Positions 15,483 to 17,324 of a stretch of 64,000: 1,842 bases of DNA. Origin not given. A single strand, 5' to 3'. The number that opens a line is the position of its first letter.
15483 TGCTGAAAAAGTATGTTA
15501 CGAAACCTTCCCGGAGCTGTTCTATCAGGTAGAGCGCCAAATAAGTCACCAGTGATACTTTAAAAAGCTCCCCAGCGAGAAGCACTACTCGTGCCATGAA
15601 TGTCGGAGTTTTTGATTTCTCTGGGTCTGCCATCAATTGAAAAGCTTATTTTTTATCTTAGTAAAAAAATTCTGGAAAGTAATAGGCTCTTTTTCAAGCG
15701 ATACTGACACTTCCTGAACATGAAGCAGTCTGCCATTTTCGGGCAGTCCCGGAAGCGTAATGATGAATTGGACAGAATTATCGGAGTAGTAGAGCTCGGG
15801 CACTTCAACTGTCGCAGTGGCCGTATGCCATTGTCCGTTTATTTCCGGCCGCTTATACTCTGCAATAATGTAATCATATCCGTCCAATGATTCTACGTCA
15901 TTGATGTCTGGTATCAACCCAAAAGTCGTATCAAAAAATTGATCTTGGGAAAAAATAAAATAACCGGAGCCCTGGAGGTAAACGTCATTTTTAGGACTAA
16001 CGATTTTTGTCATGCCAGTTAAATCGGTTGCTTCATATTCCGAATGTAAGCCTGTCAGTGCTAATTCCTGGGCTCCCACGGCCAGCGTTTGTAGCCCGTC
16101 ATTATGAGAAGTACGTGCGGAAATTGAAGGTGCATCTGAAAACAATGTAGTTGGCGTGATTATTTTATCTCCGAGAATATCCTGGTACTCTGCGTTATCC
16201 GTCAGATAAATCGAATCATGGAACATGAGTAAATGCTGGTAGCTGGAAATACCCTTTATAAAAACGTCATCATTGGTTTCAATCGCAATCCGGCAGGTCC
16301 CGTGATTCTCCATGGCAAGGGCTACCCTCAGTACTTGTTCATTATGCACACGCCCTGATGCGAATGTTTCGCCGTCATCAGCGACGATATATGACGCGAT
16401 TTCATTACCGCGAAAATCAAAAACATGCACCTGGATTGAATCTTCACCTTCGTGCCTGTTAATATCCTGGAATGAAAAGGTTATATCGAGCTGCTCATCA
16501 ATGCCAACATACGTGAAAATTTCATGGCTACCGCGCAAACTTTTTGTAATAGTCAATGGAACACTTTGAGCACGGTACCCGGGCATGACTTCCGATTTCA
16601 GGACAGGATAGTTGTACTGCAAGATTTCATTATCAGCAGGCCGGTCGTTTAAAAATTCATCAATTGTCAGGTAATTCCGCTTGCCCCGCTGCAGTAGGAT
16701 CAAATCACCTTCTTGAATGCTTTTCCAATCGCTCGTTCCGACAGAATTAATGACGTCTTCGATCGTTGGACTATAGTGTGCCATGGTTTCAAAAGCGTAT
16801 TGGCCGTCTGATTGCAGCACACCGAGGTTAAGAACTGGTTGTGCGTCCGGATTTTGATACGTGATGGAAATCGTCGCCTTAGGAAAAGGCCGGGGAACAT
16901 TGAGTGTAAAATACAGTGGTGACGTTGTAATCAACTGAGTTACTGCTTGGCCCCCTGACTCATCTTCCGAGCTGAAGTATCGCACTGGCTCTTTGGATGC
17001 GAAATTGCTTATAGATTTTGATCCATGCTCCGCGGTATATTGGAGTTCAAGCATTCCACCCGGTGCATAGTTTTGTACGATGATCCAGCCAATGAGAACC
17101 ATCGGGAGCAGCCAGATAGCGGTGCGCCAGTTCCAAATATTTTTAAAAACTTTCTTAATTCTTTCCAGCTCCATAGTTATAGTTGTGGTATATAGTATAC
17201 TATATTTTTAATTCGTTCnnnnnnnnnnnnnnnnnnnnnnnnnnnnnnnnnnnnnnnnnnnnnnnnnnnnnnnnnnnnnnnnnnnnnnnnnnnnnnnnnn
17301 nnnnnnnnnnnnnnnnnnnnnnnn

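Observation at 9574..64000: Surface-glycan supercluster of more than 50 kb combining four nucleotide-sugar pathways, about 16 glycosyltransferases, two Wzx flippases and four GT-C-like membrane proteins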

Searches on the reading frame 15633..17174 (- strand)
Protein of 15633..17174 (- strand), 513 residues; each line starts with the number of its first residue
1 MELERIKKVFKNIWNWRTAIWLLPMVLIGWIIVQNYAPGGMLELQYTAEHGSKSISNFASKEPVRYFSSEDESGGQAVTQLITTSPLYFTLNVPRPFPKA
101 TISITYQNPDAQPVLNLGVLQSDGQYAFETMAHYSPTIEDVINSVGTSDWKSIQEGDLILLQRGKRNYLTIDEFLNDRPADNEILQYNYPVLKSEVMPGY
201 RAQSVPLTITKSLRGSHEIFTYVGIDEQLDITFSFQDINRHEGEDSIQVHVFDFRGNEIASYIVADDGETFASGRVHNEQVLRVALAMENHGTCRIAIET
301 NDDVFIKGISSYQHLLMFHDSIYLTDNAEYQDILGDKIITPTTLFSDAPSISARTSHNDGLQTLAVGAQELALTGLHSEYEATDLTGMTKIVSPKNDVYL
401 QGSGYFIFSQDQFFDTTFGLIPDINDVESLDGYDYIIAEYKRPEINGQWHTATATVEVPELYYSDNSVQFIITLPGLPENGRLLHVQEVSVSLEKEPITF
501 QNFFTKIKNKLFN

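Call 4: search_protein_families(library=pfam, proteins=[window:15633-17174:-])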
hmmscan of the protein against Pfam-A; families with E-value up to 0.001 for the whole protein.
window:15633-17174:- (513 aa): 0 families

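Call 16: search_protein_families(library=ncbifam, max_evalue=0.01, proteins=[window:15633-17174:-])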
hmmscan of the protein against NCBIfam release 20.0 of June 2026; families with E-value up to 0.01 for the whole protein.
window:15633-17174:- (513 aa): 0 families

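Call 20: search_protein_families(library=pfam, max_evalue=5, proteins=[window:15633-17174:-])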
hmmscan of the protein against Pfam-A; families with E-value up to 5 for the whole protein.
window:15633-17174:- (513 aa): 1 family
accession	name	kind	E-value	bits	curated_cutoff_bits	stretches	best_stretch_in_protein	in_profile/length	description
PF13953.12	PapC_C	-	0.078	13.2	27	1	255-299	22-63/66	PapC C-terminal domain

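Call 24: find_homologous_proteins(query=window:15633-17174:-)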
Query window:15633-17174:- (513 aa): 46 proteins with E <= 0.001 among 7544 candidates.
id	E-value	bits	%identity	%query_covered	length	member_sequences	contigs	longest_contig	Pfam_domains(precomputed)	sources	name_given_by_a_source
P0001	0.0e+0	1167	100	100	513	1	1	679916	-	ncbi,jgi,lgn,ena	ncbi:MAG: hypothetical protein WC505_02995 [Patescibacteria group bacterium]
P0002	1.1e-242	824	68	99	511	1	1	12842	-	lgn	-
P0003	1.7e-144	500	46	99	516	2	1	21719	-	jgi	-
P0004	2.1e-141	490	46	93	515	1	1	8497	-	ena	-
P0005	2.3e-139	483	46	96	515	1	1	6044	-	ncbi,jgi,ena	-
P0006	6.1e-139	482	46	96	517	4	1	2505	-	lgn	-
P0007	4.3e-137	476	49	69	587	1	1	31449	-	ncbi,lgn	-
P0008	1.4e-132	461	45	67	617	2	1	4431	-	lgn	-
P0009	3.7e-132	459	45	68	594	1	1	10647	-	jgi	-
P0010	1.2e-130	454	45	73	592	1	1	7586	-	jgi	-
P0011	4.1e-130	453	49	67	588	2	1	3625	-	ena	-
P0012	7.8e-130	452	46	67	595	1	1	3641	-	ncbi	-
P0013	9.4e-129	448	45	69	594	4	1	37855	-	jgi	jgi:hypothetical protein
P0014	1.6e-128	447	44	69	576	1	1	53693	-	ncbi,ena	-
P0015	7.1e-127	442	44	68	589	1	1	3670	-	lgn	-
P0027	2.3e-113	397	35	99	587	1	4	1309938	-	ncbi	ncbi:MAG: hypothetical protein ACNFW9_01810 [Candidatus Kerfeldbacteria bacterium]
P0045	1.1e-54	204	29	94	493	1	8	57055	-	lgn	-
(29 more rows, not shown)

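Call 32: predict_structure(alignment_id=A1)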
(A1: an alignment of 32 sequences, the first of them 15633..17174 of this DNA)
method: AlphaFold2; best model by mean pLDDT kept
length: 513 residues; sequences in the alignment: 32
mean_pLDDT: 90.2   pTM: 0.77
mean pLDDT of the five models: 90.2, 89.6, 89.0, 88.5, 87.3
residues with pLDDT >= 90: 334; 70-90: 158; 50-70: 19; < 50: 2
segments of 3 or more residues with pLDDT < 50: none
pLDDT, mean of each block of 10 residues (from residue 1): 81 86 84 76 89 85 65 65 91 93 95 96 93 94 81 95 92 93 94 88 93 96 93 93 90 94 88 87 93 95 92 96 95 88 98 96 97 97 96 97 97 92 92 95 92 95 94 88 91 87 74 66
secondary structure, 60 per line:
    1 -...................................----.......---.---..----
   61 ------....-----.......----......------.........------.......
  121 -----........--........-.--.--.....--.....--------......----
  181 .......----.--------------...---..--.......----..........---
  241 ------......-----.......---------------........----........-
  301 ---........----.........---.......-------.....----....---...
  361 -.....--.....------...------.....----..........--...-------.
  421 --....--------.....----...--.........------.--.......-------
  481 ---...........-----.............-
elements in order: H2-36 E41-47 E67-70 E76-82 E87-92 E99-107 E114-120 E126-133 H136-143 E151-155 E158-162 H171-176 E184-187 E207-209 E217-223 E228-237 E247-252 E258-264 E280-287 E292-299 E304-311 E316-324 H328-334 E342-346 E351-354 E362-366 E369-373 E380-382 E389-393 E398-407 E435-439 E444-446 E449-457 E467-473 E484-494 H500-512

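Call 37: fold_search(model_id=the predicted structure, library=pdb)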
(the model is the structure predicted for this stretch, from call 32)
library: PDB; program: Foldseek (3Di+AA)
matches with E <= 10: 1807; with E <= 0.001: 80
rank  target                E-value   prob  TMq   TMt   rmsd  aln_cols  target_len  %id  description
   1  7vrp_F                2.4e-07  0.97  0.14  0.17  22.3       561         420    8  Structure of infectious bursal disease virus Gx strain (released 2022-03-30)
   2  7vrn_C                8.5e-07  0.96  0.14  0.17  20.9       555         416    8  Structure of infectious bursal disease virus Gt strain (released 2022-03-30)
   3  2gsy_P                1.1e-06  0.99  0.16  0.18  22.6       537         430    8  The 2.6A structure of Infectious Bursal Virus Derived T=1 Particles (released 2006-07-18)
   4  7vrn_A                1.4e-06  0.93  0.14  0.17  23.6       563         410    8  Structure of infectious bursal disease virus Gt strain (released 2022-03-30)
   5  2gsy_Q                1.8e-06  0.98  0.16  0.18  24.5       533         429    9  The 2.6A structure of Infectious Bursal Virus Derived T=1 Particles (released 2006-07-18)
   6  7vrp_A                1.8e-06  0.89  0.13  0.16  22.7       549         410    8  Structure of infectious bursal disease virus Gx strain (released 2022-03-30)
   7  2df7_F                2.0e-06  0.96  0.14  0.17  22.5       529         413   10  Crystal structure of infectious bursal disease virus VP2 subviral particle (released 2006-06-27)
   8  6za2_B                2.4e-06  0.96  0.14  0.08  21.2       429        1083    9  Crystal structure of dimeric latent PorU from Porphyromonas gingivalis (released 2021-09-29)
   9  7vrn_I                2.4e-06  0.95  0.15  0.18  21.9       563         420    9  Structure of infectious bursal disease virus Gt strain (released 2022-03-30)
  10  3fbm                  2.4e-06  0.92  0.14  0.16  22.0       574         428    8  D431N Mutant VP2 Protein of Infectious Bursal Disease Virus; Derived T=1 Particles (released 2009-01-13)
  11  2gsy_A                2.7e-06  0.98  0.16  0.18  22.6       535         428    8  The 2.6A structure of Infectious Bursal Virus Derived T=1 Particles (released 2006-07-18)
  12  6za2_A                3.1e-06  0.94  0.14  0.08  20.1       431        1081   10  Crystal structure of dimeric latent PorU from Porphyromonas gingivalis (released 2021-09-29)
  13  1wce_J                3.5e-06  0.85  0.12  0.14  21.6       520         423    9  Crystal structure of the T13 IBDV viral particle reveals a missing link in icosahedral viruses evolution (released 2005-04-06)
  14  1wce_D                3.7e-06  0.85  0.12  0.14  22.6       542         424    9  Crystal structure of the T13 IBDV viral particle reveals a missing link in icosahedral viruses evolution (released 2005-04-06)
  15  2df7_O                3.9e-06  0.97  0.15  0.18  22.8       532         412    9  Crystal structure of infectious bursal disease virus VP2 subviral particle (released 2006-06-27)
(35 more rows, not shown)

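Call 66: find_encoding_contigs(protein=P0003, flank=10000, max_places=2)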
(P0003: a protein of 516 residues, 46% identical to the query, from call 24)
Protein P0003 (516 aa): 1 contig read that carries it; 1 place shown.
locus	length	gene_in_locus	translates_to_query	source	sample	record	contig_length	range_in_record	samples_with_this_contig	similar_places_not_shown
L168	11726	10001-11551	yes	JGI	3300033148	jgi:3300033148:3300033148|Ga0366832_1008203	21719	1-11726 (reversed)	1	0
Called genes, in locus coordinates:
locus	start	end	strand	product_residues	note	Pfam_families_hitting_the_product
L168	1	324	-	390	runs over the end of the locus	PF04464:Glyphos_transf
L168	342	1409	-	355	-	PF13439:Glyco_transf_4, PF13477:Glyco_trans_4_2, PF20706:GT4-conflict, PF00534:Glycos_transf_1, PF13692:Glyco_trans_1_4, PF13524:Glyco_trans_1_2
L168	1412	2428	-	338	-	PF01210:NAD_Gly3P_dh_N, PF03807:F420_oxidored (weak), PF07479:NAD_Gly3P_dh_C, PF20618:GPD_NAD_C_bact (weak)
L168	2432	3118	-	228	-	PF00483:NTP_transferase (weak), PF12804:NTP_transf_3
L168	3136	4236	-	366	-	PF00155:Aminotran_1_2, PF01041:DegT_DnrJ_EryC1, PF01053:Cys_Met_Meta_PP (faint), PF01212:Beta_elim_lyase (weak)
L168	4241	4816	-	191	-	PF25084:LbH_EIF2B, PF00132:Hexapep, PF25087:GMPPB_C (weak), PF14602:Hexapep_2 (faint), PF00132:Hexapep (weak)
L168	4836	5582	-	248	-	PF01182:Glucosamine_iso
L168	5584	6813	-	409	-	PF13562:NTP_transf_4, PF25087:GMPPB_C (faint), PF00132:Hexapep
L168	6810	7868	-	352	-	PF01408:GFO_IDH_MocA, PF22725:GFO_IDH_MocA_C3, PF02894:GFO_IDH_MocA_C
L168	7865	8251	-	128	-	PF07760:DUF1616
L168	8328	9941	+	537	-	PF13231:PMT_2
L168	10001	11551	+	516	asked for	-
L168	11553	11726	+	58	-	?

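Call 71: search_solved_structures(query=A1, max_evalue=1)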
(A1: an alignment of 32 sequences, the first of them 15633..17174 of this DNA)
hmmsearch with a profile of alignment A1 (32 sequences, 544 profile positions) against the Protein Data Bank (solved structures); distinct sequences matched with E-value up to 1: 0.

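Call 82: search_protein_representatives(alignment_id=A1)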
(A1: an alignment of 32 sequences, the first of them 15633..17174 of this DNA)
Query: 32 sequences, 544 profile positions. Proteins with E-value up to 0.001 (for the whole library): 1743; up to 1e-10: 1372; up to 1e-30: 898. The best 150 are listed.
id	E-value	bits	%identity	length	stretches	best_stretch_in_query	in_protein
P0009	3.5e-241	818.0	-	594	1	2-543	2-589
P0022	1.6e-211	720.0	-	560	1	11-540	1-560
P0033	2.3e-211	719.5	-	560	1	3-542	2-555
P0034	2.2e-204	696.5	-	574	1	6-543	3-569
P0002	2.9e-201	686.2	-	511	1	1-542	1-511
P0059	2.1e-200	683.4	-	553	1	14-537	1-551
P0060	1.5e-199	680.5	-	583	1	5-542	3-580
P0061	2.9e-198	676.3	-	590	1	6-541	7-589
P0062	8.6e-198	674.7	-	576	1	10-542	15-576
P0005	1.2e-197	674.3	-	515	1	3-540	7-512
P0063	3.7e-187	639.6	-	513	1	5-542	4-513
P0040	5.6e-187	639.1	-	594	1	1-541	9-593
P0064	2.2e-186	637.1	-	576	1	7-541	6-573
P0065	2.3e-186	637.0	-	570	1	6-541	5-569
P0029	2.4e-183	627.1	-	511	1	6-540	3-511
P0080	4.4e-154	530.5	-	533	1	15-540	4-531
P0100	1.9e-126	439.2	-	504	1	26-542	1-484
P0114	7.2e-116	404.3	-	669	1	9-543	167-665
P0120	1.5e-113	396.7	-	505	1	8-542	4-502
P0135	8.8e-107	374.4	-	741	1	10-541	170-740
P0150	7.9e-103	361.3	-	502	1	6-539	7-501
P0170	2.7e-96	339.7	-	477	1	13-542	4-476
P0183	4.8e-94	332.3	-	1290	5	237-535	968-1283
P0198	8.2e-92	324.9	-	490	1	11-527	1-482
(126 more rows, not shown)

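Call 83: list_cluster_members(proteins=[P0060, P0080, P0100, P0114, P0120, P0135, P0150, P0170, P0183, P0198])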
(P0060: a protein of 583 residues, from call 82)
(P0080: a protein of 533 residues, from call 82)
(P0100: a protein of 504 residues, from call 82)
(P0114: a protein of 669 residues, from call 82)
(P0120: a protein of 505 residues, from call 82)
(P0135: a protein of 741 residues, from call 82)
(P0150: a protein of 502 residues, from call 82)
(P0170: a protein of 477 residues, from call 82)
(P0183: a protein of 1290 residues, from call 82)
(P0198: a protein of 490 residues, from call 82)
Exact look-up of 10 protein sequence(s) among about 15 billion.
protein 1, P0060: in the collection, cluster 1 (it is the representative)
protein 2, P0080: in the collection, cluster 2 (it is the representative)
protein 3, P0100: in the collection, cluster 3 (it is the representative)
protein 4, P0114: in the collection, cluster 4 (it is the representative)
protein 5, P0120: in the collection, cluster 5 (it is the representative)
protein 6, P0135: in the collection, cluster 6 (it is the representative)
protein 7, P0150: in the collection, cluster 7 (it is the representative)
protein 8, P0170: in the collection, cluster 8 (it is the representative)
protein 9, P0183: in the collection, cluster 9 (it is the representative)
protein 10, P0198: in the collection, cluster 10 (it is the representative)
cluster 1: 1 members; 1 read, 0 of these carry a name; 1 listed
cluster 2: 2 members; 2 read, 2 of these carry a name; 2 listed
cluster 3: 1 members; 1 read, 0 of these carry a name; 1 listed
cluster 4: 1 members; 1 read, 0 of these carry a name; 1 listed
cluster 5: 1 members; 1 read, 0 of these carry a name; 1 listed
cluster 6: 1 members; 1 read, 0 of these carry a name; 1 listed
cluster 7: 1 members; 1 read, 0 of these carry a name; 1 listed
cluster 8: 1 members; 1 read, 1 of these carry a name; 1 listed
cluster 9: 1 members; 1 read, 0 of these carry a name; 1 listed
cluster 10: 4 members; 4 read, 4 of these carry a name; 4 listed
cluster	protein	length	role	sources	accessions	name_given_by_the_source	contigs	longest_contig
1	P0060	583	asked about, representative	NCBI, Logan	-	-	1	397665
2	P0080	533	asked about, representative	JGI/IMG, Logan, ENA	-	hypothetical protein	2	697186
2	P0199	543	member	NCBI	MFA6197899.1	MAG: hypothetical protein WC734_01940 [Patescibacteria group bacterium]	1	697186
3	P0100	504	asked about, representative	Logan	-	-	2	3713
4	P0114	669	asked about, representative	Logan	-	-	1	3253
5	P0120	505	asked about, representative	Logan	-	-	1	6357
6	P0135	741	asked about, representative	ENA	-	-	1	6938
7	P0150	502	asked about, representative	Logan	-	-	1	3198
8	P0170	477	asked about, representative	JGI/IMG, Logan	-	hypothetical protein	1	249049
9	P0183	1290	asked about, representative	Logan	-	-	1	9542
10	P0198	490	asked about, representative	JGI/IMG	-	hypothetical protein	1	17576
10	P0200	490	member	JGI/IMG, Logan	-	hypothetical protein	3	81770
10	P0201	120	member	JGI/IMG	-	hypothetical protein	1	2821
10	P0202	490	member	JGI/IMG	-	hypothetical protein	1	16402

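Call 84: find_encoding_contigs(protein=P0027, flank=8000, max_places=1)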
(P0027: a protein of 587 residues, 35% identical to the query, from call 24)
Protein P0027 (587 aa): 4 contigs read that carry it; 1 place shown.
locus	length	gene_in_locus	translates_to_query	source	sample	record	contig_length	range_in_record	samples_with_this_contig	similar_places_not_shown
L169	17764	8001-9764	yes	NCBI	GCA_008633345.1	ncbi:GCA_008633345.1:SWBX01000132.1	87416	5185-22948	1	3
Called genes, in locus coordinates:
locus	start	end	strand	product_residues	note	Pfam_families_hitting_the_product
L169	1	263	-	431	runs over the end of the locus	PF00534:Glycos_transf_1, PF13692:Glyco_trans_1_4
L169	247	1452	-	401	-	PF13439:Glyco_transf_4 (faint), PF00534:Glycos_transf_1, PF13692:Glyco_trans_1_4, PF13524:Glyco_trans_1_2 (weak), PF20706:GT4-conflict (weak)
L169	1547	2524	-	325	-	PF01073:3Beta_HSD, PF01370:Epimerase, PF02719:Polysacc_synt_2, PF04321:RmlD_sub_bind (weak), PF07993:NAD_binding_4, PF13460:NAD_binding_10, PF16363:GDP_Man_Dehyd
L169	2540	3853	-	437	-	PF13439:Glyco_transf_4, PF00534:Glycos_transf_1, PF13692:Glyco_trans_1_4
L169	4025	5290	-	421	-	PF00005:ABC_tran, PF13304:AAA_21 (faint), PF14524:Wzt_C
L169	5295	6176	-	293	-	PF01061:ABC2_membrane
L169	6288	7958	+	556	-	-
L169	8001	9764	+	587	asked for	-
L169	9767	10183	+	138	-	-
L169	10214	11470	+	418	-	PF05221:AdoHcyase, PF00670:AdoHcyase_NAD, PF02826:2-Hacid_dh_C (weak), PF07991:KARI_N (weak)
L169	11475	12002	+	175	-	PF28549:NDPSase_N, PF00293:NUDIX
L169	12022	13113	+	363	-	PF01073:3Beta_HSD, PF01370:Epimerase, PF02719:Polysacc_synt_2 (weak), PF04321:RmlD_sub_bind (faint), PF07993:NAD_binding_4 (faint), PF16363:GDP_Man_Dehyd, PF01370:Epimerase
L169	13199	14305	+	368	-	PF01266:DAO, PF13450:NAD_binding_8 (weak)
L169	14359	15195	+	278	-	PF01073:3Beta_HSD (faint), PF01370:Epimerase, PF02719:Polysacc_synt_2 (faint), PF04321:RmlD_sub_bind, PF16363:GDP_Man_Dehyd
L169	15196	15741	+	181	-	PF00908:dTDP_sugar_isom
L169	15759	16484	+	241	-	PF00483:NTP_transferase, PF12804:NTP_transf_3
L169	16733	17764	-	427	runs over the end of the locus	PF08308:PEGA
